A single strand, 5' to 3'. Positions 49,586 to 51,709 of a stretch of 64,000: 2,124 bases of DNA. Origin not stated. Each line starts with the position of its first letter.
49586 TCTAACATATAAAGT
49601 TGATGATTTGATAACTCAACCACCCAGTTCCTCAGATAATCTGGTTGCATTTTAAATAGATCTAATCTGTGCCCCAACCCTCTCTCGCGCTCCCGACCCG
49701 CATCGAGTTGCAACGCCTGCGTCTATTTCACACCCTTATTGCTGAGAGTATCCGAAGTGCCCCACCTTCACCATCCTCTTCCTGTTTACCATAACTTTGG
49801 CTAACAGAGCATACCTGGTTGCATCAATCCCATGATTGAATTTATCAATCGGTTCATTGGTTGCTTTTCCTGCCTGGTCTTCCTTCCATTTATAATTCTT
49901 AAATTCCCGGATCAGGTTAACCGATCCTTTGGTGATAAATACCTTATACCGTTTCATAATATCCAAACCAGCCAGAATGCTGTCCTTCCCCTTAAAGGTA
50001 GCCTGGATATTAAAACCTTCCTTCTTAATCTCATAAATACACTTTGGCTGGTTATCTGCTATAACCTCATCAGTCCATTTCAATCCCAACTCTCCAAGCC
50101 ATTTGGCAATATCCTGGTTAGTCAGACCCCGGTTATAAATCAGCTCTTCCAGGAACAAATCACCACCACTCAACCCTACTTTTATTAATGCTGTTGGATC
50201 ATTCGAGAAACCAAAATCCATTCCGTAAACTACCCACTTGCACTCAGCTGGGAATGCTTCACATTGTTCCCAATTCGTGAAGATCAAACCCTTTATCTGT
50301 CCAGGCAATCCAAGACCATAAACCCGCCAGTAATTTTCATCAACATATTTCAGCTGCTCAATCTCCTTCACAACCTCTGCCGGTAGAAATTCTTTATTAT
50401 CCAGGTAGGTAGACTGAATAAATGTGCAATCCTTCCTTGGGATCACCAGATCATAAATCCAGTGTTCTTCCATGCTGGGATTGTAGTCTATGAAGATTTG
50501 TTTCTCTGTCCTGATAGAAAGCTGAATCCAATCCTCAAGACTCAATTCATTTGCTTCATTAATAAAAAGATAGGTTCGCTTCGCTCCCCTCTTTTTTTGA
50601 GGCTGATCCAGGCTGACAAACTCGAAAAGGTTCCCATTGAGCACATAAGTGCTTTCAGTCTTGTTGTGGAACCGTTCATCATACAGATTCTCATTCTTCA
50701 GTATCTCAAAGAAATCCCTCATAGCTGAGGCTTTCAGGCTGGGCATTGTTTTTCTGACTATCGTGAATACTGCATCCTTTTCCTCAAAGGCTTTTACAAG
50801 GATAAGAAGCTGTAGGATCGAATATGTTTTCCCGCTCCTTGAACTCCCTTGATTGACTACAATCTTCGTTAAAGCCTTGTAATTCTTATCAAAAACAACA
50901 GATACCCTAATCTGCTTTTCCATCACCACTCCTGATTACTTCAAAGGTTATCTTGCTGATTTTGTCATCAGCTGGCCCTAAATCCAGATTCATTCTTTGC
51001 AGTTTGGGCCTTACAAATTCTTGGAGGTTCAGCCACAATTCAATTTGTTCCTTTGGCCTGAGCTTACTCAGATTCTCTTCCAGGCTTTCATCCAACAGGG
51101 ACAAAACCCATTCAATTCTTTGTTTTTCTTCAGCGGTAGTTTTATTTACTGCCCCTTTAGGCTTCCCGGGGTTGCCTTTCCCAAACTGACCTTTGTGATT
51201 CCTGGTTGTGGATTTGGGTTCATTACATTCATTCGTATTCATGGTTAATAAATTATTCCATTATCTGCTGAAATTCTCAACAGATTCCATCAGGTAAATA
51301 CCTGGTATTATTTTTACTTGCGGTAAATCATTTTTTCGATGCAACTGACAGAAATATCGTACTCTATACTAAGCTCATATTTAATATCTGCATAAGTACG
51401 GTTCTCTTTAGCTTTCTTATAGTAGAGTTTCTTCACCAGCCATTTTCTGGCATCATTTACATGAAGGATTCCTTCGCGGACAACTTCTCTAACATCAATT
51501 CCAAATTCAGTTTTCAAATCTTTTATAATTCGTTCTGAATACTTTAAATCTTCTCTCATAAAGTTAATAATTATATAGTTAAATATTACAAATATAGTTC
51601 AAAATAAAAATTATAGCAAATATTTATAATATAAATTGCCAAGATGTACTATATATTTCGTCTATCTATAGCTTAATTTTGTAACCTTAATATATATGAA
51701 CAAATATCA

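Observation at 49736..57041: Head-only morphogenesis module: candidate capsid-forming satellite or tail-less particle element in a Bacteroidota host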

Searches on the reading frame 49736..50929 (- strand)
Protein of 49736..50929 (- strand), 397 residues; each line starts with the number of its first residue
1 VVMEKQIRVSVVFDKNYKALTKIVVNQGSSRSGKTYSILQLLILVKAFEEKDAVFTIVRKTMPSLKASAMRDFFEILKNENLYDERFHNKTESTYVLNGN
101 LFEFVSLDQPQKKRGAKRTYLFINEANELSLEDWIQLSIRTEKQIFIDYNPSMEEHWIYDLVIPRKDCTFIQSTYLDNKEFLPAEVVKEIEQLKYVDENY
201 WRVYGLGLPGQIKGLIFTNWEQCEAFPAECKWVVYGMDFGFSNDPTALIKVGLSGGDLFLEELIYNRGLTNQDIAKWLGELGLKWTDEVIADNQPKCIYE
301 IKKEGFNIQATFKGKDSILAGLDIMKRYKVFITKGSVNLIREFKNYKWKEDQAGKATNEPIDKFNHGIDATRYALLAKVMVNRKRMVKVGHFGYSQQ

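Call 7: search_protein_families(library=pfam, proteins=[window:49736-50929:-], max_evalue=0.1)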
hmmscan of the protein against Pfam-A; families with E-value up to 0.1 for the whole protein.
window:49736-50929:- (397 aa): 2 families
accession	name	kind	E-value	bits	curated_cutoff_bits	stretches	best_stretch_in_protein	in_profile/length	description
PF04466.19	Terminase_3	-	5.5e-23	82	23.2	1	22-207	3-200/201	Phage terminase large subunit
PF17288.8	Terminase_3C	-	2.8e-17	63.9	26.7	1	238-375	1-153/155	Terminase RNAseH like domain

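Call 8: search_protein_families(library=phrogs, proteins=[window:49736-50929:-], max_evalue=0.1)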
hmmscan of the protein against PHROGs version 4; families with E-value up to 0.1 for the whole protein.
window:49736-50929:- (397 aa): 10 families
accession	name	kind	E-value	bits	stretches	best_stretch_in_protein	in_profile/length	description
phrog_2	-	head and packaging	4.5e-39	135.9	1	22-385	278-600/807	terminase large subunit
phrog_5653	-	head and packaging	5.3e-34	118.7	1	213-386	7-188/199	terminase large subunit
phrog_3717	-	head and packaging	1.6e-30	107.5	1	23-250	25-269/277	terminase large subunit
phrog_6672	-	head and packaging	3.7e-29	102.2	1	257-389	6-140/145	terminase large subunit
phrog_22023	-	unknown function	2.4e-07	32.1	1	143-267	23-149/153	-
phrog_979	-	head and packaging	2.8e-07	30.6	1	21-162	166-314/642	terminase large subunit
phrog_10250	-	head and packaging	6e-06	27.1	1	327-384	166-221/228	terminase large subunit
phrog_18557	-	head and packaging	0.0012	19.9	1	333-384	28-79/88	terminase large subunit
phrog_8711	-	head and packaging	0.0027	18.7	0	1-73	1-76/89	terminase large subunit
phrog_592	-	other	0.061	14.1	0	168-224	77-131/193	thymidine kinase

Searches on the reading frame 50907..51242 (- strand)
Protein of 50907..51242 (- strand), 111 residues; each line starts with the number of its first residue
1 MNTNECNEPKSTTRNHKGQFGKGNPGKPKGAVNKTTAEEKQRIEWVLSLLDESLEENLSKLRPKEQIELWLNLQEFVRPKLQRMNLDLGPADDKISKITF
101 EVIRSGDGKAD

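Call 7: search_protein_families(library=pfam, proteins=[window:50907-51242:-], max_evalue=0.1)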
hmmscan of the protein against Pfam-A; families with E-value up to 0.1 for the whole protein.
window:50907-51242:- (111 aa): 0 families

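Call 8: search_protein_families(library=phrogs, proteins=[window:50907-51242:-], max_evalue=0.1)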
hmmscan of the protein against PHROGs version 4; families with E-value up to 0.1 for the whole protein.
window:50907-51242:- (111 aa): 2 families
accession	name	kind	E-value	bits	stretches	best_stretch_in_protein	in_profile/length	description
phrog_8771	-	unknown function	0.0052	17.7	1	12-42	16-47/142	-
phrog_4114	-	unknown function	0.079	14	1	12-36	2-30/123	-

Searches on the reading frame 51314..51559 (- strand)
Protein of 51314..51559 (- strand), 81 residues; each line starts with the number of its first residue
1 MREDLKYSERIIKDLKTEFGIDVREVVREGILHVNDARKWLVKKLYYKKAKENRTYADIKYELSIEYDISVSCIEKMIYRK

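Call 7: search_protein_families(library=pfam, proteins=[window:51314-51559:-], max_evalue=0.1)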
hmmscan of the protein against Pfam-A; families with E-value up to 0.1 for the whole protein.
window:51314-51559:- (81 aa): 1 family
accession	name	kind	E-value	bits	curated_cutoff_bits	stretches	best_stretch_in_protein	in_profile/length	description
PF01776.22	Ribosomal_L22e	-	0.012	16.4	23.6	1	16-73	3-59/110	Ribosomal L22e protein family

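Call 8: search_protein_families(library=phrogs, proteins=[window:51314-51559:-], max_evalue=0.1)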
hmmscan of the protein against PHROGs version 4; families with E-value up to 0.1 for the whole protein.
window:51314-51559:- (81 aa): 2 families
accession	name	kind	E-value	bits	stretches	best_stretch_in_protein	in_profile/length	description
phrog_3661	-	lysis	0.012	15.2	1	2-58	367-423/917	RIIA lysis inhibitor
phrog_8679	-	unknown function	0.036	14.7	1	37-77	141-181/182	-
